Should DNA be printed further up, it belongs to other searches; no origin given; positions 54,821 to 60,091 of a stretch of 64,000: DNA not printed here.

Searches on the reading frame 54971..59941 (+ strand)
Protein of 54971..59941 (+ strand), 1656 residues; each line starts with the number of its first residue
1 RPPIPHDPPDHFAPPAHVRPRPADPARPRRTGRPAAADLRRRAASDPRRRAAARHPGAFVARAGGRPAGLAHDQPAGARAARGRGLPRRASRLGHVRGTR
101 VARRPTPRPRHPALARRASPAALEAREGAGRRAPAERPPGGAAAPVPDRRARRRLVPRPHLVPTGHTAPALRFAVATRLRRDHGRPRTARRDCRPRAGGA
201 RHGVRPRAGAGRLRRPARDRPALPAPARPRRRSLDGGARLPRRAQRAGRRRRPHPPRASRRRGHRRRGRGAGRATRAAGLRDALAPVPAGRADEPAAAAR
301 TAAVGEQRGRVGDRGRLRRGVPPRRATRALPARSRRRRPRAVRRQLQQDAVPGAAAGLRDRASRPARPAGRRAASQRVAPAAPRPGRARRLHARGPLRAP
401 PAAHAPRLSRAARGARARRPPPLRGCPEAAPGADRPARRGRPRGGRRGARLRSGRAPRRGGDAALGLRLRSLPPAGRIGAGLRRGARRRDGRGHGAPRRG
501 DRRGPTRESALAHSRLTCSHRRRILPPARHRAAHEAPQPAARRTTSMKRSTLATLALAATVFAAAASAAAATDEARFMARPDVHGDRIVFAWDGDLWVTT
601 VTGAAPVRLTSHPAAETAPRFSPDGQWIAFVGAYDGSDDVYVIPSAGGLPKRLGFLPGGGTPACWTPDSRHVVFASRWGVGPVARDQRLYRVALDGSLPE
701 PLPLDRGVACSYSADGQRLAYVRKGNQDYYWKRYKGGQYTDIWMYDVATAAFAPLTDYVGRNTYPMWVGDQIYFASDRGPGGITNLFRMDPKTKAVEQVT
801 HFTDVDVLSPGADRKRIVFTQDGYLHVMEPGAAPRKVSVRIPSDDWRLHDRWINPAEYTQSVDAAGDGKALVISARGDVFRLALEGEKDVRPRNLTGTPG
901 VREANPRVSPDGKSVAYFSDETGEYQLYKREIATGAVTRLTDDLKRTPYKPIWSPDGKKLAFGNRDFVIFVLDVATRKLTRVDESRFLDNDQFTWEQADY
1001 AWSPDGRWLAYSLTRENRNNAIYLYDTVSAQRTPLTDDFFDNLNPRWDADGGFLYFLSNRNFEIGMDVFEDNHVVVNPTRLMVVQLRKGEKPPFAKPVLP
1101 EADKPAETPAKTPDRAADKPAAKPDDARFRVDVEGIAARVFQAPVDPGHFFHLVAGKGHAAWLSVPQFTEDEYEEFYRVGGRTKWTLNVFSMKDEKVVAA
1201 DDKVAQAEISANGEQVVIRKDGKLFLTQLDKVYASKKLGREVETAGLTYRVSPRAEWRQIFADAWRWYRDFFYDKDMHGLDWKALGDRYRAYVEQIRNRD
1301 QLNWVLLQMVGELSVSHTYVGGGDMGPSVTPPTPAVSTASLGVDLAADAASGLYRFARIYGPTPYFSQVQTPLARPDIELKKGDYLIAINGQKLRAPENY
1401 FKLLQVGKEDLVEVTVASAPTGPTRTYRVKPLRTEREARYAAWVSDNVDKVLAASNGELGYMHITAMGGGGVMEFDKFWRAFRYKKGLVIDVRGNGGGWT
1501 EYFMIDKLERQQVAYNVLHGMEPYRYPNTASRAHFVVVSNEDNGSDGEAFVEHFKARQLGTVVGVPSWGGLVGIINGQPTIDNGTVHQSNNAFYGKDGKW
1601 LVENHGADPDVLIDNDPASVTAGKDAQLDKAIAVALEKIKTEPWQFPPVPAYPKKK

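Call 58: search_protein_families(library=pfam, proteins=[window:54971-59941:+], max_evalue=0.00001)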
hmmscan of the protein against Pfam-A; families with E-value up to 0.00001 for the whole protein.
window:54971-59941:+ (1656 aa): 6 families
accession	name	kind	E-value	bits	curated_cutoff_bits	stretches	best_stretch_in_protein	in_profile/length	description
PF07676.18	PD40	-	2.1e-34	117.1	20.9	2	607-642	2-38/38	WD40-like Beta Propeller Repeat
PF03572.23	Peptidase_S41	-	1.2e-20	74.2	24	1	1459-1612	2-164/165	Peptidase family S41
PF14684.11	Tricorn_C1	-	1.5e-19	70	24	1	1253-1311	1-59/59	Tricorn protease C1 domain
PF00930.27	DPPIV_N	-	1.3e-11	44.3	22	0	925-1027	23-133/354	Dipeptidyl peptidase IV (DPP IV) N-terminal region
PF14685.13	PDZ_Tricorn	-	1.7e-11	44.4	25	1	1341-1425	3-84/88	Tricorn protease PDZ domain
PF25174.1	Beta-prop_THOC3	-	1.5e-06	27.9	305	0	948-1012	91-147/272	THOC3 beta-propeller domain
